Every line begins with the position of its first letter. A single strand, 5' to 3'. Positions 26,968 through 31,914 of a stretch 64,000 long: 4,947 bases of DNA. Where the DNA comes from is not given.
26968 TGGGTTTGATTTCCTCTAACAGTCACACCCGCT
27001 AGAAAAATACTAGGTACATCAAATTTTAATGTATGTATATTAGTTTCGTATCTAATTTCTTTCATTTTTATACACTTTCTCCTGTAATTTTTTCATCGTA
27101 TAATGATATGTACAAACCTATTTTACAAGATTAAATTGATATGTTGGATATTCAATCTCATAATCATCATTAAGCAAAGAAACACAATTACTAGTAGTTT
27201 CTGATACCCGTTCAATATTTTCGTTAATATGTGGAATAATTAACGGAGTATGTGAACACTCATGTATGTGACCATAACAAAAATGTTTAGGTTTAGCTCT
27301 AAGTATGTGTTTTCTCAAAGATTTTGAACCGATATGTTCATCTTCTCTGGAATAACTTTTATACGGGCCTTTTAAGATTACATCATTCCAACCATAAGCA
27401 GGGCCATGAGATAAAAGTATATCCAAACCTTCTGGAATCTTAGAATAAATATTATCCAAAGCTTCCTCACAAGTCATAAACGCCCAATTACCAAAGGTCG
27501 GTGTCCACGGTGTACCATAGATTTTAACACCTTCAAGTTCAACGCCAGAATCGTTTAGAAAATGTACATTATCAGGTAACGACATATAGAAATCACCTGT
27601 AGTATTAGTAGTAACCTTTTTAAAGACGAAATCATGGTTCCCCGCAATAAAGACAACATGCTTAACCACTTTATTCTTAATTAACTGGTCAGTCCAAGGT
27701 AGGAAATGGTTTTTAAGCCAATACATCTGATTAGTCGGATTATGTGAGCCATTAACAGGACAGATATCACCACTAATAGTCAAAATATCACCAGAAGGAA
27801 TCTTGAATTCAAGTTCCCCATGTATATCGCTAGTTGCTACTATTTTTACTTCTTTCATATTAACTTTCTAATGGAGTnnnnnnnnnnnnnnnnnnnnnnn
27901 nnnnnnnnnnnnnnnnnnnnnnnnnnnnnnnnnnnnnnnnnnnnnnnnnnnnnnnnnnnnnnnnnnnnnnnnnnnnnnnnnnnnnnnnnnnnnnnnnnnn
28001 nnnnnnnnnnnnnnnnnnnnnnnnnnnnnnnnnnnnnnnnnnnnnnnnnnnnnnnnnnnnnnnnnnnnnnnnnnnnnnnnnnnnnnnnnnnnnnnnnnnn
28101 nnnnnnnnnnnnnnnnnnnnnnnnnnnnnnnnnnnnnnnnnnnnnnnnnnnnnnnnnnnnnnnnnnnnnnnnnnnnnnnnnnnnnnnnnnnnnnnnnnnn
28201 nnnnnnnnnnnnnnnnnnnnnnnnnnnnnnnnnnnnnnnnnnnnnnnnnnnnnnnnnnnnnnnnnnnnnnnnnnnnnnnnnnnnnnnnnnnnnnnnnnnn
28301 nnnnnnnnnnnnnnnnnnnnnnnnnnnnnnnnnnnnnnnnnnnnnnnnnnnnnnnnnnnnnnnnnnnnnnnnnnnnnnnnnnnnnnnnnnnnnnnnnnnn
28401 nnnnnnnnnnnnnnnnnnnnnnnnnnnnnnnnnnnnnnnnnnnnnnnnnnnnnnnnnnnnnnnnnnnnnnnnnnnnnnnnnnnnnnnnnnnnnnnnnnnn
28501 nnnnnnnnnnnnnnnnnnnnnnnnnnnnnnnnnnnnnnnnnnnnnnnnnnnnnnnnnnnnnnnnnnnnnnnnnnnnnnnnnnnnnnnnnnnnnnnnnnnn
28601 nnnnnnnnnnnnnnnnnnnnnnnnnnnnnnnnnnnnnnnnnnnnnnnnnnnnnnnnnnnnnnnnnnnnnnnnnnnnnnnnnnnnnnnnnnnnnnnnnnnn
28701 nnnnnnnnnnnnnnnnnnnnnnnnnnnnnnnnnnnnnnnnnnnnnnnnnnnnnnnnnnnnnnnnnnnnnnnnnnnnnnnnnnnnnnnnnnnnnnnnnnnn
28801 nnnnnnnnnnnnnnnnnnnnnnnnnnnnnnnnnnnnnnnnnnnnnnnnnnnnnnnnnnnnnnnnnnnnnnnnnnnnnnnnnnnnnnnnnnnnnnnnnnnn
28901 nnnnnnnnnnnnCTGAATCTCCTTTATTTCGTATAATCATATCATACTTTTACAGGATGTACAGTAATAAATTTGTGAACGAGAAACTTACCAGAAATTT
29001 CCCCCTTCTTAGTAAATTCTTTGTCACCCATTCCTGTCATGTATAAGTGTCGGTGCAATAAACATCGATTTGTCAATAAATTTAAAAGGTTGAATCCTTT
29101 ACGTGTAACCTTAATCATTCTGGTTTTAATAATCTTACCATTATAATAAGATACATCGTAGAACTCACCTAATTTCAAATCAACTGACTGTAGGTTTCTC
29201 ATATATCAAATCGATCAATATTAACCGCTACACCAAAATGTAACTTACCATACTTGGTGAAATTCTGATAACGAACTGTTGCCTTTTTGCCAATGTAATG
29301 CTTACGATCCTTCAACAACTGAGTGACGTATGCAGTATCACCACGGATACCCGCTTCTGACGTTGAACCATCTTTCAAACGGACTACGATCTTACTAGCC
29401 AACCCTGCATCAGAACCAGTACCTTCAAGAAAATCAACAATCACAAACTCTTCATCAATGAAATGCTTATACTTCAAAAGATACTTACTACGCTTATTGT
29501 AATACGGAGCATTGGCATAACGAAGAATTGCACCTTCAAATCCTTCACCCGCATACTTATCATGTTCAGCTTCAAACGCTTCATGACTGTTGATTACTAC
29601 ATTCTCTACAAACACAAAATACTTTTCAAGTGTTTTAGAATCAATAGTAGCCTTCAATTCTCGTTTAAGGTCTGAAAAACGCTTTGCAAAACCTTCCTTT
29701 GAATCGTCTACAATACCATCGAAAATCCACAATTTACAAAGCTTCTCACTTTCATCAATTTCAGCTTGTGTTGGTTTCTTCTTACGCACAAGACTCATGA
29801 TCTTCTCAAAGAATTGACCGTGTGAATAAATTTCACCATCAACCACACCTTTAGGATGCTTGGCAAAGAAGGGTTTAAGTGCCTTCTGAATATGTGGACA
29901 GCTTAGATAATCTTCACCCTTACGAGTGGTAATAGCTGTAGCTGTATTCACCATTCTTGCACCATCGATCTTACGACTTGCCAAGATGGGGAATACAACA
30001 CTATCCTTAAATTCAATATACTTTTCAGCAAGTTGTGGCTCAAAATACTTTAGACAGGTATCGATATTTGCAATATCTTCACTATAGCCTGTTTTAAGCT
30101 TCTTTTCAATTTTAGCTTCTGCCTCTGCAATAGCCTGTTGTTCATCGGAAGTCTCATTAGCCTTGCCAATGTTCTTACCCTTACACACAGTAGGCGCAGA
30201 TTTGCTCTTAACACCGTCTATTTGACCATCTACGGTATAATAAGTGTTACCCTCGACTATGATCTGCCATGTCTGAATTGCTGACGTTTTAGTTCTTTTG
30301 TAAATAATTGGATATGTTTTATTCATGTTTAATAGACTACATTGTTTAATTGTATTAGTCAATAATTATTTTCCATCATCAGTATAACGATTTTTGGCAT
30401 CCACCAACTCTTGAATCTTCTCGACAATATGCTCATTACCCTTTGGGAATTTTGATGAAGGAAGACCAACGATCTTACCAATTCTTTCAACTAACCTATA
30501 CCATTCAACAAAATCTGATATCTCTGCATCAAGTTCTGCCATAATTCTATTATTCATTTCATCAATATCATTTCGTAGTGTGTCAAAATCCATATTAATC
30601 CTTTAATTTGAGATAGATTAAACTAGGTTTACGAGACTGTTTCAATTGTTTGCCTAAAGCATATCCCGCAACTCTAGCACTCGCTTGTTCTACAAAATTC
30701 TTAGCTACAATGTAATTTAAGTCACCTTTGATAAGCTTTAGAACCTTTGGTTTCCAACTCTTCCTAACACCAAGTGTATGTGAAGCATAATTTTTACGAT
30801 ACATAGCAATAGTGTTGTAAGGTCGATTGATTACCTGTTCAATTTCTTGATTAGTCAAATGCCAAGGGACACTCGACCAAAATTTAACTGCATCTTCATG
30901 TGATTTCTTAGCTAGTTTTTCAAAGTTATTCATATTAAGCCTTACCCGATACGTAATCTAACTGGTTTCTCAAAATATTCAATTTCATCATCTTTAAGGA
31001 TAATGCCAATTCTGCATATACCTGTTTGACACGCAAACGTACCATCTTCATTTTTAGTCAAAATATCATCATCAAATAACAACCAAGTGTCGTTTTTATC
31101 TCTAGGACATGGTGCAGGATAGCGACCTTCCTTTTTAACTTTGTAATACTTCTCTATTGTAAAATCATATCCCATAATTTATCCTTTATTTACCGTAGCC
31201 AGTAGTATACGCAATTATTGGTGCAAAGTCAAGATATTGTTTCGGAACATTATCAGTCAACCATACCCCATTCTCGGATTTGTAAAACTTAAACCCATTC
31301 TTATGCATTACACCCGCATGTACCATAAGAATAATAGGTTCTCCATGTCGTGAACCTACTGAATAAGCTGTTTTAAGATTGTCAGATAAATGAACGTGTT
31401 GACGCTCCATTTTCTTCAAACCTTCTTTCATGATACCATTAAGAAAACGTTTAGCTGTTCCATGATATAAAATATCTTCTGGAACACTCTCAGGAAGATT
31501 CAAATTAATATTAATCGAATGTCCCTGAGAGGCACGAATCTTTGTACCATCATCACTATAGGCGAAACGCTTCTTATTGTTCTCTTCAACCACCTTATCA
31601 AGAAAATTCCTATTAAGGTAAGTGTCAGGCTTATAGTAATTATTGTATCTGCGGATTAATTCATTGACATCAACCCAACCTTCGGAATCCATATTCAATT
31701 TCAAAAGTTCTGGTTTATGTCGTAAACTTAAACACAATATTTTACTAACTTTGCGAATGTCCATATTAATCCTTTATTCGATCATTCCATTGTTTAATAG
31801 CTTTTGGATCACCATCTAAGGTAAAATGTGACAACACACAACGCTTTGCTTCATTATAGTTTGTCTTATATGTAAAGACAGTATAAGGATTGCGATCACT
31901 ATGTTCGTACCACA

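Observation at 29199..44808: Dense RNA-repair / tRNA-maintenance gene set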

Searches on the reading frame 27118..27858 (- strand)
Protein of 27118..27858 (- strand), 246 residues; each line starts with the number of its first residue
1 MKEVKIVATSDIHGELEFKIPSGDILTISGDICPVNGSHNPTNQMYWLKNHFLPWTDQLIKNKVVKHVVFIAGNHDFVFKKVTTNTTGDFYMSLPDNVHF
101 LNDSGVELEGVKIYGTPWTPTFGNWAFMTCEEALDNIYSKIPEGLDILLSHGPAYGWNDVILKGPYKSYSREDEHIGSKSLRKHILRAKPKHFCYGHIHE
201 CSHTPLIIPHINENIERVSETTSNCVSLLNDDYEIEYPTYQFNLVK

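Call 9: search_protein_families(library=pfam, proteins=[window:27118-27858:-], max_evalue=0.001)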
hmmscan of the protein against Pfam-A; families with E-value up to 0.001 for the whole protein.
window:27118-27858:- (246 aa): 1 family
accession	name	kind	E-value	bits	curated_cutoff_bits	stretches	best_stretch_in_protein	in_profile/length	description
PF00149.33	Metallophos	-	7.9e-08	33.4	21.5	1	5-201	2-191/191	Calcineurin-like phosphoesterase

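Call 32: search_protein_families(library=ncbifam, proteins=[window:27118-27858:-], max_evalue=0.01)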
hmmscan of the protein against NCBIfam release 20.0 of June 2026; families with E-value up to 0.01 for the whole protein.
window:27118-27858:- (246 aa): 1 family
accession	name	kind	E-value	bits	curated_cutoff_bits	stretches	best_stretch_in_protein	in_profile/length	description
TIGR03729.1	acc_ester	subfamily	0.0093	15.4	148.25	0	58-86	55-81/239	putative phosphoesterase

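Call 39: search_solved_structures(query=window:27118-27858:-, max_evalue=1, show_alignments=1)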
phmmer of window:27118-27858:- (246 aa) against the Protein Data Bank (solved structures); distinct sequences matched with E-value up to 1: 4.
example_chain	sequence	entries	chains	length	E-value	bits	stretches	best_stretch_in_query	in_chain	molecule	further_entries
3rl4_A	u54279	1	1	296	9.2e-19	71.2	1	5-203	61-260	Metallophosphoesterase MPPED2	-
3rl3_A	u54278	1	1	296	2e-17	66.8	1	5-202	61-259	Metallophosphoesterase MPPED2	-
3rl5_A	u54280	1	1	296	1.3e-16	64.2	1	8-202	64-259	Metallophosphoesterase MPPED2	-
4q34_A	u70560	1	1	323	0.36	13.5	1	112-162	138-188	Uncharacterized protein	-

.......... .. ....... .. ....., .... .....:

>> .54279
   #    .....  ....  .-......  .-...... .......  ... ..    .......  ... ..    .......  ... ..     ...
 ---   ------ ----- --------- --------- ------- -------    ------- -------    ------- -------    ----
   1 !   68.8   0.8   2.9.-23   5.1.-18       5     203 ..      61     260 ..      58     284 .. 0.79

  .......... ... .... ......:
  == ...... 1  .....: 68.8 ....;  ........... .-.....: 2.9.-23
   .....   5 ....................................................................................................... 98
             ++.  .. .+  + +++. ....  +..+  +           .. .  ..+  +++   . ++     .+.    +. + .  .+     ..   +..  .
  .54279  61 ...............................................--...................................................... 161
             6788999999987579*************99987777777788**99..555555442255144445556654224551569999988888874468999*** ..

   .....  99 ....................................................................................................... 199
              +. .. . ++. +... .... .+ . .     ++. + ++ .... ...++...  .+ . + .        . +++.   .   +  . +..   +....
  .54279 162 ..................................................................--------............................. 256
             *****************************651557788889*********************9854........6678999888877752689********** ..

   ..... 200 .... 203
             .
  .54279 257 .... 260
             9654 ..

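Call 70: search_protein_families(library=phrogs, proteins=[window:27118-27858:-], max_evalue=0.001)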
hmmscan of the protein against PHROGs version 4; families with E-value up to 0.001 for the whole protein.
window:27118-27858:- (246 aa): 1 family
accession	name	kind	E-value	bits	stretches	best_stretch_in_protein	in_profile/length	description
phrog_1649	-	other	1.1e-11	44.9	1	1-200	33-253/308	metallo-phosphoesterase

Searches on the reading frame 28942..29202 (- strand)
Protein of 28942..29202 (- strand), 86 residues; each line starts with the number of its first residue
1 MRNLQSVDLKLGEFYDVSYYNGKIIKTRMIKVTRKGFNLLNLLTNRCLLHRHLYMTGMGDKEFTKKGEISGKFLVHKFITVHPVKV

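Call 33: search_protein_families(library=pfam, proteins=[window:28942-29202:-], max_evalue=0.01)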
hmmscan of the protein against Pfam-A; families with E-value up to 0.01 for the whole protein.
window:28942-29202:- (86 aa): 0 families

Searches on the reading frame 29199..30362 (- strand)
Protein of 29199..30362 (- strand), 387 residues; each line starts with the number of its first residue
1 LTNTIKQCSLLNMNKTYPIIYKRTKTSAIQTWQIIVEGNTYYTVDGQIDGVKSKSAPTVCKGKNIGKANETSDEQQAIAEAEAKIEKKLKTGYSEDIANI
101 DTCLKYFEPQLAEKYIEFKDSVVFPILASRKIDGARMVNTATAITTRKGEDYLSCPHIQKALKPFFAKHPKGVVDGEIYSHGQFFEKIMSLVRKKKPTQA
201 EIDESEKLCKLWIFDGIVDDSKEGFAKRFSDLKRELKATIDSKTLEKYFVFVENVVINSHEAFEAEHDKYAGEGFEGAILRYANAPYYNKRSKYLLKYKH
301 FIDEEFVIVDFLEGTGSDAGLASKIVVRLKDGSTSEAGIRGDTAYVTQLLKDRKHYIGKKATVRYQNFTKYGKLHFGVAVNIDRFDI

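Call 5: search_protein_families(library=pfam, proteins=[window:29199-30362:-], max_evalue=0.01)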
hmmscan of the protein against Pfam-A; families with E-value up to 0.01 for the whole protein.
window:29199-30362:- (387 aa): 2 families
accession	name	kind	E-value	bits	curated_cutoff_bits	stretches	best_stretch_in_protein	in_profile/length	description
PF01068.26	DNA_ligase_A_M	-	7.9e-15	55.5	26.2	1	124-299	20-204/204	ATP dependent DNA ligase domain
PF14743.12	DNA_ligase_OB_2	-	0.0016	18.9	28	1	314-381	2-64/66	DNA ligase OB-like domain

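Call 32: search_protein_families(library=ncbifam, proteins=[window:29199-30326:-], max_evalue=0.01)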
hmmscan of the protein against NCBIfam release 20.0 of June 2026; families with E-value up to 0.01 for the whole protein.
window:29199-30326:- (375 aa): 8 families
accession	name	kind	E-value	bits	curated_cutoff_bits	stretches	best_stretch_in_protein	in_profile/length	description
NF006592.0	PRK09125.1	equivalog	2.2e-30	105.6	200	1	96-366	30-275/283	DNA ligase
TIGR02776.1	NHEJ_ligase_prk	equivalog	2.2e-11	43.3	373.2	1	119-327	12-215/587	DNA ligase D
NF004628.0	PRK05972.1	subfamily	4.9e-11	41.5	895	1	48-339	203-478/870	ATP-dependent DNA ligase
TIGR02779.1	NHEJ_ligase_lig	equivalog_domain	1e-10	41.3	227.75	1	119-326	21-223/302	non-homologous end-joining DNA ligase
NF007210.0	PRK09632.1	equivalog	1e-08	34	989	1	118-319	500-690/781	ATP-dependent DNA ligase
NF006701.0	PRK09247.1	equivalog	0.001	18.1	543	1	128-287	245-406/540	ATP-dependent DNA ligase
NF002868.0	PRK03180.1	equivalog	0.0012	17.6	641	1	160-329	255-422/509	ATP-dependent DNA ligase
TIGR04120.1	DNA_lig_bact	equivalog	0.0078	15.3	400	1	118-287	227-395/526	cisplatin damage response ATP-dependent DNA ligase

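Call 70: search_protein_families(library=phrogs, proteins=[window:29199-30326:-], max_evalue=0.001)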
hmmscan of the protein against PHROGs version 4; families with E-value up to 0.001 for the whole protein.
window:29199-30326:- (375 aa): 1 family
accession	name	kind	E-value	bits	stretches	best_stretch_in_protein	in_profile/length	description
phrog_114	-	DNA, RNA and nucleotide metabolism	1.8e-66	226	1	20-368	124-495/634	ATP-dependent DNA ligase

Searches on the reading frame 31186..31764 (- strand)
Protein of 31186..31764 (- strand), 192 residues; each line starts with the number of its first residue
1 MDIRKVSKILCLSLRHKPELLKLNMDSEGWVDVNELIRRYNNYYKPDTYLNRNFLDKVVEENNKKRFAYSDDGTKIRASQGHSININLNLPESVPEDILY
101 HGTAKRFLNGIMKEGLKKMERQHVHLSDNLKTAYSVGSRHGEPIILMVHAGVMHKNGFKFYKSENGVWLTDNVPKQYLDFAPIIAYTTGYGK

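Call 5: search_protein_families(library=pfam, proteins=[window:31186-31764:-], max_evalue=0.01)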
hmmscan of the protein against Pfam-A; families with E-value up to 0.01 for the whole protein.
window:31186-31764:- (192 aa): 1 family
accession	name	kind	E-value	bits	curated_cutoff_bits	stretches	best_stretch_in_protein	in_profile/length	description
PF01885.22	PTS_2-RNA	-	2.5e-48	164.9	26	1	5-171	5-176/177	RNA 2'-phosphotransferase, Tpt1 / KptA family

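Call 32: search_protein_families(library=ncbifam, proteins=[window:31186-31764:-], max_evalue=0.01)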
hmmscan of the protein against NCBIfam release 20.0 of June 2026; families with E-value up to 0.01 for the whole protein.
window:31186-31764:- (192 aa): 4 families
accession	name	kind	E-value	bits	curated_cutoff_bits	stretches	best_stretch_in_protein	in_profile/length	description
NF002014.0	PRK00819.1-4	equivalog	6.1e-69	231.5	239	1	4-180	7-180/182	RNA 2'-phosphotransferase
NF002013.0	PRK00819.1-2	equivalog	1.6e-55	187.5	231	1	4-178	8-178/183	RNA 2'-phosphotransferase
NF002012.0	PRK00819.1-1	equivalog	3.3e-48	163.9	233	1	4-179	10-183/184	RNA 2'-phosphotransferase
NF002015.0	PRK00819.1-5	equivalog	3.8e-35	121.4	279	1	4-180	35-206/210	RNA 2'-phosphotransferase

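Call 44: search_solved_structures(query=window:31186-31764:-, max_evalue=0.00001, show_alignments=1)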
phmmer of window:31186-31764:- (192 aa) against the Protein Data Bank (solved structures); distinct sequences matched with E-value up to 0.00001: 13.
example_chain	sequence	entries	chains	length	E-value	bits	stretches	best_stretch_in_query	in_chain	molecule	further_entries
7kw8_A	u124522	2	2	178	5.8e-48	166.7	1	4-178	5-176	tRNA 2'-phosphotransferase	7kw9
6e3a_A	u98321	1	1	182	1.7e-35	126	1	2-180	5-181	Probable RNA 2'-phosphotransferase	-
6ede_A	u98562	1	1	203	2.4e-35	125.5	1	2-180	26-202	Probable RNA 2'-phosphotransferase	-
9ld4_A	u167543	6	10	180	3.8e-33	118.3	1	4-178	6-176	Probable RNA 2'-phosphotransferase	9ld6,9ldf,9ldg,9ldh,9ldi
8tfi_A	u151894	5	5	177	1.5e-32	116.4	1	5-175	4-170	Probable RNA 2'-phosphotransferase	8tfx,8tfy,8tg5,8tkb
9ldc_A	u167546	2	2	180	2e-32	116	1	4-178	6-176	Probable RNA 2'-phosphotransferase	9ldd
9ld3_A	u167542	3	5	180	2.2e-32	115.9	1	4-178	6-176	Probable RNA 2'-phosphotransferase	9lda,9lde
8tfz_A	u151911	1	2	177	1.3e-30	110.1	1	5-175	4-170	Probable RNA 2'-phosphotransferase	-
1wfx_A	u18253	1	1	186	3.2e-18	69.7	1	5-177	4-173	Probable RNA 2'-phosphotransferase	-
8tg3_A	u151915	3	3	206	4.3e-18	69.2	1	5-176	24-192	Probable RNA 2'-phosphotransferase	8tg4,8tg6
7yw3_A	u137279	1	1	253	7.5e-12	48.9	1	5-172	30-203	tRNA 2'-phosphotransferase 1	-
7yw4_A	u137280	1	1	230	7e-11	45.7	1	5-178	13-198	tRNA 2'-phosphotransferase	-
7yw2_A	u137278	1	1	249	3.8e-10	43.3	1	6-172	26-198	tRNA 2'-phosphotransferase 1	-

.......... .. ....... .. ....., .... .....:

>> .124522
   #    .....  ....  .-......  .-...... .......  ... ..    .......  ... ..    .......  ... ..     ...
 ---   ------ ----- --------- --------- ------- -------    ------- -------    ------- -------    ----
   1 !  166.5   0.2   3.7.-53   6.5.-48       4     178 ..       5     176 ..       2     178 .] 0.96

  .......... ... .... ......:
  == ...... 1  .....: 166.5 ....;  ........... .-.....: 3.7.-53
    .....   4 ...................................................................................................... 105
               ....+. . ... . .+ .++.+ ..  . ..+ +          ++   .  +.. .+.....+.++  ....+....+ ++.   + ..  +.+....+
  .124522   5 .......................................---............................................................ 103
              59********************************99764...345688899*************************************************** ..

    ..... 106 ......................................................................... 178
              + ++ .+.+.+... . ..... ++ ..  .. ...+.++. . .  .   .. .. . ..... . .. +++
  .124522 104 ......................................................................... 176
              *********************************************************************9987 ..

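Call 54: find_related_loci(query=window:31186-31764:-, collection=viral_contigs, flank=10000)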
Query window:31186-31764:- (192 aa) in viral_contigs; peptide patterns used: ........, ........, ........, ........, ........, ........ (x = any residue, [..] = any of these).
20 stretches matched a pattern; 10 encode a relative of the query (tblastn E <= 1e-3); 10 distinct loci.
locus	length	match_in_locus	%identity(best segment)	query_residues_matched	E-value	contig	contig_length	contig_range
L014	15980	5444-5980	47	3-184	7e-56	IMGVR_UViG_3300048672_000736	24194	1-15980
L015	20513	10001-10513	49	4-180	2e-54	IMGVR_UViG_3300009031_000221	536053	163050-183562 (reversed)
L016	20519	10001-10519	49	5-180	7e-54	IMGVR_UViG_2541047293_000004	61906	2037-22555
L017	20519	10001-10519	49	5-180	7e-54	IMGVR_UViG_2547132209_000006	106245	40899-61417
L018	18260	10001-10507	47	3-178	7e-48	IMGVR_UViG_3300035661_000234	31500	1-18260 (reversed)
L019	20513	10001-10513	48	4-178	5e-46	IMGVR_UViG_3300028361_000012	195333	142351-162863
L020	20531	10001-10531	45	3-178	1e-44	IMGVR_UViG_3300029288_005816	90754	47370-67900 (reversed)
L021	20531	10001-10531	45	3-178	3e-44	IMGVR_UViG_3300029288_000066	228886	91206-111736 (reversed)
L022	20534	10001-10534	42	1-178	1e-41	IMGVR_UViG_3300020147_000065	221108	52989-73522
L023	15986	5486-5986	40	8-178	3e-38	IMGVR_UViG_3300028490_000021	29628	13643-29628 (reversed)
